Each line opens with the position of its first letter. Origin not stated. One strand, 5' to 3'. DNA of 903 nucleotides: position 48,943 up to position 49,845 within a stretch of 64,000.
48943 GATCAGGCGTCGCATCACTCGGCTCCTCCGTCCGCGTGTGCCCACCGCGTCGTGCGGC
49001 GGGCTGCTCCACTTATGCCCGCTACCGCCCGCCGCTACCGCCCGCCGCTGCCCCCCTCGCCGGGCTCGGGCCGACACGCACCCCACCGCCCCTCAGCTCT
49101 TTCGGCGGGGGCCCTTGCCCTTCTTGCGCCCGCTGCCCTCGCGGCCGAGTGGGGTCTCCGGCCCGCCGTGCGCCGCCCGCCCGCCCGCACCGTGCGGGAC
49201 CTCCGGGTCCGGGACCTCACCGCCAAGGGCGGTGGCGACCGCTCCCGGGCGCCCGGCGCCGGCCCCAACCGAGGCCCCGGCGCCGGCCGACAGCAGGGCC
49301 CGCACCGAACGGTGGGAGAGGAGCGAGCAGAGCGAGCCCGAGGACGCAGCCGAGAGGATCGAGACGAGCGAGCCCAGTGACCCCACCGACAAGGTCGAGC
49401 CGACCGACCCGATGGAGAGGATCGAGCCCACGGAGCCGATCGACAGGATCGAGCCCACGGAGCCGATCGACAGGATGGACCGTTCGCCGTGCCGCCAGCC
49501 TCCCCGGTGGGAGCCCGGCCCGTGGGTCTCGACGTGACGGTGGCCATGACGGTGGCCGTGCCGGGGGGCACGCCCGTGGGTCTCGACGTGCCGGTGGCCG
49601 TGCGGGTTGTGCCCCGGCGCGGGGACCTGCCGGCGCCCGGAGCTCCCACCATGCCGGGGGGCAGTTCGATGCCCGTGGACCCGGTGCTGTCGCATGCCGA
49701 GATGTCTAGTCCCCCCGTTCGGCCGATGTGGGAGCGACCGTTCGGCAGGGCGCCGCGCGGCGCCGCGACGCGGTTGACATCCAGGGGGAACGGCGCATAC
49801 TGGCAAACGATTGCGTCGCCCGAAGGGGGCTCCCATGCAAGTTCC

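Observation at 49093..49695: His-rich protein with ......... nonapeptide repeats kept by purely synonymous variation, between the FDH and CODH clusters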

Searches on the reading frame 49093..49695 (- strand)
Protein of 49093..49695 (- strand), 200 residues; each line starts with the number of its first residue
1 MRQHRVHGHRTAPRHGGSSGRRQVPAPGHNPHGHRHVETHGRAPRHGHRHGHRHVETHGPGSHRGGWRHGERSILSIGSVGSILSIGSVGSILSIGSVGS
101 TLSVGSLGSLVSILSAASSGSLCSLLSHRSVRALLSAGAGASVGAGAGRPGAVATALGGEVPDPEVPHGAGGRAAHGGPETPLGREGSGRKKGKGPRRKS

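Call 4: search_protein_families(library=pfam, proteins=[window:49093-49695:-], max_evalue=10)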
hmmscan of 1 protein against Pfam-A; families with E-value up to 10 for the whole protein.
window:49093-49695:- (200 aa): 0 families

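Call 5: search_protein_families(library=ncbifam, proteins=[window:49093-49695:-], max_evalue=10)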
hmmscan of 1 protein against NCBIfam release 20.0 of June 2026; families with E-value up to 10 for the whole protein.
window:49093-49695:- (200 aa): 0 families

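Call 6: find_homologous_proteins(query=window:49093-49695:-, max_evalue=0.001)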
Query window:49093-49695:- (200 aa): 423 proteins with E <= 0.001 among 8000 candidates; the best 120 are listed.
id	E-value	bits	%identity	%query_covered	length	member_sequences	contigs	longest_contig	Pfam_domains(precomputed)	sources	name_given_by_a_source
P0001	6.2e-60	221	95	64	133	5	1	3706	-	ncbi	-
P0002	4.3e-13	68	47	67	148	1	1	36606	-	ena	-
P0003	9.0e-13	67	69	35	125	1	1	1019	-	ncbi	-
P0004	9.8e-12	63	72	9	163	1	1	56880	-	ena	-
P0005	1.0e-11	63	68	33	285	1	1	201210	PF03640.21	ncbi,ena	-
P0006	1.7e-11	63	46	64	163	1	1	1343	-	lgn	-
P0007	3.0e-11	62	56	39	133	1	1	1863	-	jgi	jgi:hypothetical protein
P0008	5.3e-11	61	70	31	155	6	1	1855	-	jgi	-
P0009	6.7e-11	61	64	26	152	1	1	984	-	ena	-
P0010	1.0e-10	60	61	22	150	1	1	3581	-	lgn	-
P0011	1.6e-10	59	69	31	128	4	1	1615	-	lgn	-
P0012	1.6e-10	59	55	26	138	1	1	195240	-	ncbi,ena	-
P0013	1.7e-10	59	58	24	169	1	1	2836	-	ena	-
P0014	1.8e-10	59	48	55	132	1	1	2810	-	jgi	jgi:hypothetical protein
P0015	1.9e-10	59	67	33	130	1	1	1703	-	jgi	jgi:hypothetical protein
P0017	2.2e-10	59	80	20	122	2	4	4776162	-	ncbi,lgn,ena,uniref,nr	ncbi:hypothetical protein G4H71_03895 [Rhodococcus triatomae]|uniref:Uncharacterized protein n=1 Tax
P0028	5.5e-10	58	47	53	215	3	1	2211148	-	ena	-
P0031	6.3e-10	57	62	34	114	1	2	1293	-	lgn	-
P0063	7.5e-9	54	67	23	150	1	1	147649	-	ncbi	ncbi:MAG: hypothetical protein U0670_10390 [Anaerolineae bacterium]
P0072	1.1e-8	53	56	40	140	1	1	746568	-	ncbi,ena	-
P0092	4.0e-8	52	59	33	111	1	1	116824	-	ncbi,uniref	ncbi:hypothetical protein [Streptomyces sp. NPDC086766]|uniref:hypothetical protein n=1 Tax=Streptom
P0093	4.0e-8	52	62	34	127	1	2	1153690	-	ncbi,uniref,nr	ncbi:hypothetical protein HLB23_08235 [Nocardia uniformis]|uniref:Uncharacterized protein n=1 Tax=No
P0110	8.1e-8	51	54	41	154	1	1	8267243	-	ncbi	ncbi:hypothetical protein ACFQ0T_34255 [Kitasatospora gansuensis]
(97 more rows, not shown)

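Call 10: find_encoding_contigs(protein=P0001, flank=5000, max_places=4)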
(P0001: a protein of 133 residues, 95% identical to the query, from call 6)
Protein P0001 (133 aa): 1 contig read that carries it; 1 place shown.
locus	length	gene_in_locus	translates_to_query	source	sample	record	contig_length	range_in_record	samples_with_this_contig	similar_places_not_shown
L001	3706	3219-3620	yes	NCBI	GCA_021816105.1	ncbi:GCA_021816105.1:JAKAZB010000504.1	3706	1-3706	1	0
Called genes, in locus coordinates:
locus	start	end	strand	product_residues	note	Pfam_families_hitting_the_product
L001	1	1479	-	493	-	?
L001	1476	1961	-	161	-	PF00111:Fer2 (weak), PF01799:Fer2_2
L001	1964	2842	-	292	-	PF00941:FAD_binding_5, PF03450:CO_deh_flav_C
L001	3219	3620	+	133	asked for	-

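Call 11: find_encoding_contigs(protein=P0017, flank=6000, max_places=3)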
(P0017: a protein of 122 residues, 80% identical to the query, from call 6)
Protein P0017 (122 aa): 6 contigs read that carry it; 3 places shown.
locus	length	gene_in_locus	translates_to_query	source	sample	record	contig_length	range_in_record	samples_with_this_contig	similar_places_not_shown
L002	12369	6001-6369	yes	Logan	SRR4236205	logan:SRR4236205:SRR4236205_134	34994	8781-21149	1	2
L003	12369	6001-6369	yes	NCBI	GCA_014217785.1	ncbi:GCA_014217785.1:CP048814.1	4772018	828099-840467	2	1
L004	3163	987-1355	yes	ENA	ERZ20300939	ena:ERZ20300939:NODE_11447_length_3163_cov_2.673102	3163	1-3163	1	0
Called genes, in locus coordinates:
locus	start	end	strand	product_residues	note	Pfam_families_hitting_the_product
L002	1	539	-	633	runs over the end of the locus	PF00496:SBP_bac_5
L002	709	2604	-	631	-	PF00009:GTP_EFTU, PF22042:EF-G_D2, PF03144:GTP_EFTU_D2, PF00679:EFG_C, PF21018:BipA_C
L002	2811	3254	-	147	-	PF00293:NUDIX, PF14815:NUDIX_4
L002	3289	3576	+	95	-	PF01329:Pterin_4a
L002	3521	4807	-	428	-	PF09594:GT87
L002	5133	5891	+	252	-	-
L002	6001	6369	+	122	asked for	-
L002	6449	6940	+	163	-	PF13577:SnoaL_4, PF12680:SnoaL_2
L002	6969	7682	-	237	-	PF08924:Rv2525c_GlyHyd-like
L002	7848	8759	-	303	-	PF14338:Mrr_N, PF04471:Mrr_cat, PF22722:NA-iREase1 (weak)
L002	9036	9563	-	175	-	-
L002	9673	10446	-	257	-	PF02517:Rce1-like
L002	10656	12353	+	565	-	PF05681:Fumerase, PF05683:Fumerase_C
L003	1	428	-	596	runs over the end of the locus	PF00496:SBP_bac_5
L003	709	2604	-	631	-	PF00009:GTP_EFTU, PF22042:EF-G_D2, PF03144:GTP_EFTU_D2, PF00679:EFG_C, PF21018:BipA_C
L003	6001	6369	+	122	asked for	-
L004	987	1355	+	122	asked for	-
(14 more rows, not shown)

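Call 12: find_encoding_contigs(protein=P0110, flank=6000, max_places=2)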
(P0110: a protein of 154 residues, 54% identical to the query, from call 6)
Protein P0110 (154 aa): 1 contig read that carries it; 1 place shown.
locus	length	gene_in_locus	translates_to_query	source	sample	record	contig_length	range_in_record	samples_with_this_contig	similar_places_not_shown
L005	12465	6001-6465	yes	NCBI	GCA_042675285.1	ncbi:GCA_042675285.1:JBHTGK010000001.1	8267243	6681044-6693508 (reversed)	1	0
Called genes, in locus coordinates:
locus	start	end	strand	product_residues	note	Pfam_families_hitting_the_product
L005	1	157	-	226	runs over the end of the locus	-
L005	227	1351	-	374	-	PF01547:SBP_bac_1, PF13416:SBP_bac_8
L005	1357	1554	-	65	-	-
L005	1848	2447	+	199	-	PF01614:IclR_C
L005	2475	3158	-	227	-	-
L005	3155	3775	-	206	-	PF00553:CBM_2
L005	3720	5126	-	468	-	-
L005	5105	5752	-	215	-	-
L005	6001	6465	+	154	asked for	-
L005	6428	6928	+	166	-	PF02870:Methyltransf_1N, PF01035:DNA_binding_1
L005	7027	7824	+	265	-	PF14333:DUF4389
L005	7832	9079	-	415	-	PF01546:Peptidase_M20, PF07687:M20_dimer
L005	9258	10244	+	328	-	PF00248:Aldo_ket_red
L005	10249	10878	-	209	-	PF00753:Lactamase_B, PF13483:Lactamase_B_3, PF12706:Lactamase_B_2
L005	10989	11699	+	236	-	-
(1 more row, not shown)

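Call 13: find_encoding_contigs(protein=P0028, flank=6000, max_places=2)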
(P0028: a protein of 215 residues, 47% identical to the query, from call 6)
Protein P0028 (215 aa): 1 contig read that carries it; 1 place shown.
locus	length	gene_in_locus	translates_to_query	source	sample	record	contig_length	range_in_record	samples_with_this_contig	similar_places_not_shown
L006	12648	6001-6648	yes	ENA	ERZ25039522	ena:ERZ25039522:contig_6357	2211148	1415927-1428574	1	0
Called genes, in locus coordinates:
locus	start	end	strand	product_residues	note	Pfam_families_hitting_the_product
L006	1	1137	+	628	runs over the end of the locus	PF00005:ABC_tran (faint), PF17760:UvrA_inter, PF17755:UvrA_DNA-bind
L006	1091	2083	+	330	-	PF00005:ABC_tran (faint), PF13304:AAA_21 (faint)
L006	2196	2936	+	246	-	PF07332:Phage_holin_3_6, PF12277:DUF3618 (weak)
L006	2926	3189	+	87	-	PF14019:DUF4235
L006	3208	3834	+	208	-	PF03631:Virul_fac_BrkB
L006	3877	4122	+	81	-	PF03631:Virul_fac_BrkB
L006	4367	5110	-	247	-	-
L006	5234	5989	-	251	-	PF00296:Bac_luciferase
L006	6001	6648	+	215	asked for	-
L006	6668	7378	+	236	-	PF00583:Acetyltransf_1 (weak)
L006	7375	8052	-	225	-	PF02445:NadA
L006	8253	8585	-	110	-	PF02445:NadA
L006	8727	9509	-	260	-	-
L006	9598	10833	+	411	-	PF22920:UvrC_RNaseH, PF08459:UvrC_RNaseH_dom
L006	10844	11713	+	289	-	PF12146:Hydrolase_4, PF00561:Abhydrolase_1, PF12697:Abhydrolase_6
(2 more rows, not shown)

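Call 14: find_encoding_contigs(protein=P0072, flank=6000, max_places=2)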
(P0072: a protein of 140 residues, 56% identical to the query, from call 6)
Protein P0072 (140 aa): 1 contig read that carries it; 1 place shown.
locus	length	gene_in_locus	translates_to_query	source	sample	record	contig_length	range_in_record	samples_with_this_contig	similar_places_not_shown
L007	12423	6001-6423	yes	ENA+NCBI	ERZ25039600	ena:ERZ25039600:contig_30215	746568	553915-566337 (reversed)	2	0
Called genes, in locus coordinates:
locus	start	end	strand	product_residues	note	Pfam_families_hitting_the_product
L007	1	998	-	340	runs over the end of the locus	PF04909:Amidohydro_2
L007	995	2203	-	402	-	PF00067:p450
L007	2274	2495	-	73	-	PF06283:ThuA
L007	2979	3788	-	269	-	PF00106:adh_short, PF13561:adh_short_C2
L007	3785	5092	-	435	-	PF01979:Amidohydro_1, PF07969:Amidohydro_3 (faint)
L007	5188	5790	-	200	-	PF01351:RNase_HII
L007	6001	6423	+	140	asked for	-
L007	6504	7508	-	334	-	PF00586:AIRS, PF02769:AIRS_C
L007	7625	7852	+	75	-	-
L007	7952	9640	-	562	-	PF03055:RPE65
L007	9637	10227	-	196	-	PF00440:TetR_N, PF13305:TetR_C_33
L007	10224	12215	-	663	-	PF02653:BPD_transp_2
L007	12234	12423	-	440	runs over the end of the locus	PF13458:Peripla_BP_6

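Call 26: find_related_loci(query=A2, collection=genome_contigs, flank=3000)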
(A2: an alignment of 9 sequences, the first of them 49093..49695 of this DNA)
Query A2 (200 aa) in genome_contigs; peptide patterns used: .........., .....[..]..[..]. (x = any residue, [..] = any of these).
600 stretches matched a pattern (row limit reached: there are more); 160 encode a relative of the query (tblastn E <= 1e-3); the best 80 are kept; 80 distinct loci.
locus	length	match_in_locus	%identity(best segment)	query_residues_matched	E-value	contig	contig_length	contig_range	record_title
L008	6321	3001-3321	55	65-158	1e-18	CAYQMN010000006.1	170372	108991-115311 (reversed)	MAG TPA_asm: uncultured Bifidobacteriaceae bacterium isolate SRP344714_co2_42 genome assembly, contig: NODE_159_length_1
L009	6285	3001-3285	59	68-163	3e-17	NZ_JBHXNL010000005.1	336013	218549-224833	Rhodococcus sp. NPDC058521 NPDC058521_390_C4.ctg-0005, whole genome shotgun sequence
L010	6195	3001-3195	69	73-143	6e-17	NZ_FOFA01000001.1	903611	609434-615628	Microlunatus flavus strain CGMCC 4.6856, whole genome shotgun sequence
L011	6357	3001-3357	51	73-197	6e-17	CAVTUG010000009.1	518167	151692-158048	MAG: uncultured Actinomycetota bacterium isolate MFD04967.bin.2.91 genome assembly, contig: contig_25949, whole genome s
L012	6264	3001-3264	56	53-139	1e-16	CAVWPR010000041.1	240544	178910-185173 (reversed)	MAG: uncultured Acidimicrobiia bacterium isolate MFD05442.bin.2.295 genome assembly, contig: contig_4938, whole genome s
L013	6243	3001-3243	58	69-149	4e-16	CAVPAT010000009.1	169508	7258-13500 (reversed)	MAG: uncultured Acidimicrobiia bacterium isolate MFD09779.bin.2.249 genome assembly, contig: contig_59316, whole genome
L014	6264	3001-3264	55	73-162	3e-16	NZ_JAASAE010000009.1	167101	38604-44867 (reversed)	Rhodococcus sp. HNM0569 scaffold9, whole genome shotgun sequence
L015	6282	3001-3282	54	52-147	5e-16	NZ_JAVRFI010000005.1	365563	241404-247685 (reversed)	Streptomyces hesseae strain DSM 40473 NODE_5_length_365563_cov_39.783221, whole genome shotgun sequence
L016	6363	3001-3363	43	2-143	5e-16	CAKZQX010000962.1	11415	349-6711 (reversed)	MAG TPA_asm: uncultured Chloroflexaceae bacterium isolate SRR4030105_bin.95_CONCOCT_v1.1_MAG genome assembly, contig: ER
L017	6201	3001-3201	72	73-145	5e-16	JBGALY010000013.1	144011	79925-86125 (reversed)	MAG: Nakamurella sp. isolate MAG_AAO_H10.85 AAOH10-85_opera_contig_622, whole genome shotgun sequence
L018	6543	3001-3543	69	15-143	8e-16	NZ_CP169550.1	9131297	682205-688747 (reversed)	Streptomyces stoeckheimensis strain DSM 116496 chromosome, complete genome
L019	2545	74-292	62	68-148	1e-15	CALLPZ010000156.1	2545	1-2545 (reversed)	MAG: uncultured Pseudanabaenaceae cyanobacterium isolate L2_Bin_MAXBIN__054_1 genome assembly, contig: c_000002064358, w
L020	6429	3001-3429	40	2-136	2e-15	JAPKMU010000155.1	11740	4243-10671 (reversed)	MAG: Anaerolineae bacterium isolate RH21 NODE_155_length_11740_cov_1.328646:GC=0.557, whole genome shotgun sequence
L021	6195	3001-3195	66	68-135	3e-15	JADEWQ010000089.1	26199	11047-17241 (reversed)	Pleurocapsales cyanobacterium LEGE 06147 NODE_213_length_, whole genome shotgun sequence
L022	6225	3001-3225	61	67-139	3e-15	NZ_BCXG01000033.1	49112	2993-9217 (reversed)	Rhodococcus tukisamuensis NBRC 100609, whole genome shotgun sequence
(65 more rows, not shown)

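Call 30: search_protein_representatives(alignment_id=A1)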
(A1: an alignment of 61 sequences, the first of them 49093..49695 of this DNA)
Query: 61 sequences, 142 profile positions. Proteins with E-value up to 0.001 (for the whole library): 1359; up to 1e-10: 746; up to 1e-30: 41. The best 150 are listed.
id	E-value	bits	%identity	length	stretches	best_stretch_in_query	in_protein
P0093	2.8e-39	150.3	-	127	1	22-140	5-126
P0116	1.4e-36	141.6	-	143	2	41-115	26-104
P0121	1.0e-34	135.5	-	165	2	33-115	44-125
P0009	4.7e-34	133.4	-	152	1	9-108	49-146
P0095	4.7e-34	133.4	-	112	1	21-140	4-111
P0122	1.6e-33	131.7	-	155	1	27-126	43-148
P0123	1.7e-33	131.6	-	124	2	42-119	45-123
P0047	4.0e-33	130.4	-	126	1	14-140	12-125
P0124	5.0e-33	130.0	-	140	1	20-105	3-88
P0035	6.7e-33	129.6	-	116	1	22-114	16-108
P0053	1.2e-32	128.8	-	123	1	24-114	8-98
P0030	1.5e-32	128.5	-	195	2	34-105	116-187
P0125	1.9e-32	128.1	-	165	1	25-109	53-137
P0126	2.7e-32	127.7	-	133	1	10-107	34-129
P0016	2.8e-32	127.6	-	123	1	24-103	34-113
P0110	1.1e-31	125.6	-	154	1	23-115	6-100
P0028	2.2e-29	118.2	-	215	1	25-105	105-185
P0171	3.9e-29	117.4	-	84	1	30-104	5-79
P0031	6.8e-27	110.2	-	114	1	25-121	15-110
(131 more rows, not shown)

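Call 34: predict_structure(alignment_id=A1)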
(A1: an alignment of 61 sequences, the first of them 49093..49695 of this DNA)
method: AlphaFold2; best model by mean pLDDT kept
length: 200 residues; sequences in the alignment: 61
mean_pLDDT: 51.3   pTM: 0.19
mean pLDDT of the five models: 51.3, 51.1, 50.4, 49.5, 47.4
residues with pLDDT >= 90: 0; 70-90: 1; 50-70: 96; < 50: 103
segments of 3 or more residues with pLDDT < 50: 13-17, 27-29, 45-89, 91-94, 96-103, 150-152, 156-158, 171-173, 178-180, 182-188, 190-192
pLDDT, mean of each block of 10 residues (from residue 1): 58 51 56 50 47 44 45 42 43 44 53 59 61 66 55 49 53 47 47 55
secondary structure, 60 per line:
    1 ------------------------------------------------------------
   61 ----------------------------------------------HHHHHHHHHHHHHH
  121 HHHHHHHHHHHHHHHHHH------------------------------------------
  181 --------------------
elements in order: H107-138

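Call 38: search_protein_families(library=padloc, proteins=[window:49093-49695:-, P0171, P0017, P0072], max_evalue=1)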
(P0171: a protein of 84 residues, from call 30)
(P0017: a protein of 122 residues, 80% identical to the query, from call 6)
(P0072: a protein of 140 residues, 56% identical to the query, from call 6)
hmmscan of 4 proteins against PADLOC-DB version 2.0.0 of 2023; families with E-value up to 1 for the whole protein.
window:49093-49695:- (200 aa): 0 families

P0171 (84 aa): 0 families

P0017 (122 aa): 0 families

P0072 (140 aa): 0 families

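Call 39: search_protein_families(library=phrogs, proteins=[window:49093-49695:-, P0171, P0017, P0072], max_evalue=1)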
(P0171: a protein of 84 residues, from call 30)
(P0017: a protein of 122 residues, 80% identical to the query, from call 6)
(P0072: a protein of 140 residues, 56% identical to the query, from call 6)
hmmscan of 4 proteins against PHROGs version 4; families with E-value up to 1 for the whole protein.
window:49093-49695:- (200 aa): 0 families

P0171 (84 aa): 0 families

P0017 (122 aa): 0 families

P0072 (140 aa): 1 family
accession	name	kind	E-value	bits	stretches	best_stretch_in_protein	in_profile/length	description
phrog_36982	-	unknown function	0.004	16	1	28-113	409-494/944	-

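Call 40: search_solved_structures(query=A1, max_evalue=10, show_alignments=2)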
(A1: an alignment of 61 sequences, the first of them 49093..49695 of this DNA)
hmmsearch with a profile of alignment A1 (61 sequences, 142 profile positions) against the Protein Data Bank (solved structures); distinct sequences matched with E-value up to 10: 9.
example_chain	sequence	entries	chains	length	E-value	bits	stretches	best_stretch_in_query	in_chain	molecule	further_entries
6fuz_A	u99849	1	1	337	4.9e-05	26.3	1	56-84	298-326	Kinesin light chain 1,Kinesin light chain 1,C-Jun-amino-terminal kinase-interacting protei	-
6fv0_A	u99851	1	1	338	8.8e-05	25.5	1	56-84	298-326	Kinesin light chain 1,Torsin-1A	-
6swu_A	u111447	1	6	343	0.00024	24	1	56-84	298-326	Kinesin light chain 1,Kinesin light chain 1,TPR domain of kinesin light chain 1 in complex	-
9hcj_H0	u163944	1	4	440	0.01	18.8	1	10-68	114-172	Nuclear pore complex protein nup54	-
7mez_B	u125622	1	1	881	0.093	15.7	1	60-105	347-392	Phosphoinositide 3-kinase regulatory subunit 5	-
8so9_B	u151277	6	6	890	0.095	15.6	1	60-105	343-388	Phosphoinositide 3-kinase regulatory subunit 5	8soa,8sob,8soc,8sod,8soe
4bpx_B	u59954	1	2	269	1.7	11.6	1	52-72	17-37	DNA POLYMERASE ALPHA CATALYTIC SUBUNIT, DNA PRIMASE LARGE SUBUNIT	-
9fgq_K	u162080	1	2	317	6.3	9.7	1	34-73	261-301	Cell division cycle protein 27 homolog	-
9gnq_K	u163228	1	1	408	9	9.2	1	59-85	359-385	Kinesin-1 heavy chain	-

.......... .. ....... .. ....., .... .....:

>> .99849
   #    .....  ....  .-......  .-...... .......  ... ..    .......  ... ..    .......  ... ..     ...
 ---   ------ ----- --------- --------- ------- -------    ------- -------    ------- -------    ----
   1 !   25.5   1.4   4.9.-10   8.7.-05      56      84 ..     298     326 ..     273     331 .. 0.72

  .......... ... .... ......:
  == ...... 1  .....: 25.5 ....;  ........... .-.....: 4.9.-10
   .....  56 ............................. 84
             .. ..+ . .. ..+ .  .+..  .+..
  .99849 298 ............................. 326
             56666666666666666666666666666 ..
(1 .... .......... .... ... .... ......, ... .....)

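Call 49: predict_structure(alignment_id=A3)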
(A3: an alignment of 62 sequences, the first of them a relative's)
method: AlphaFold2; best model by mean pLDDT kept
length: 111 residues; sequences in the alignment: 62
mean_pLDDT: 59.1   pTM: 0.23
mean pLDDT of the five models: 59.1, 53.0, 51.4, 50.6, 49.4
residues with pLDDT >= 90: 0; 70-90: 35; 50-70: 34; < 50: 42
segments of 3 or more residues with pLDDT < 50: 1-3, 8-15, 20-24, 26-48
pLDDT, mean of each block of 10 residues (from residue 1): 49 47 44 42 45 65 72 75 71 65 72 77
secondary structure, 60 per line:
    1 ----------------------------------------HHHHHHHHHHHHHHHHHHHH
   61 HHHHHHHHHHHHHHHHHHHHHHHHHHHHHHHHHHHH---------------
elements in order: H41-96
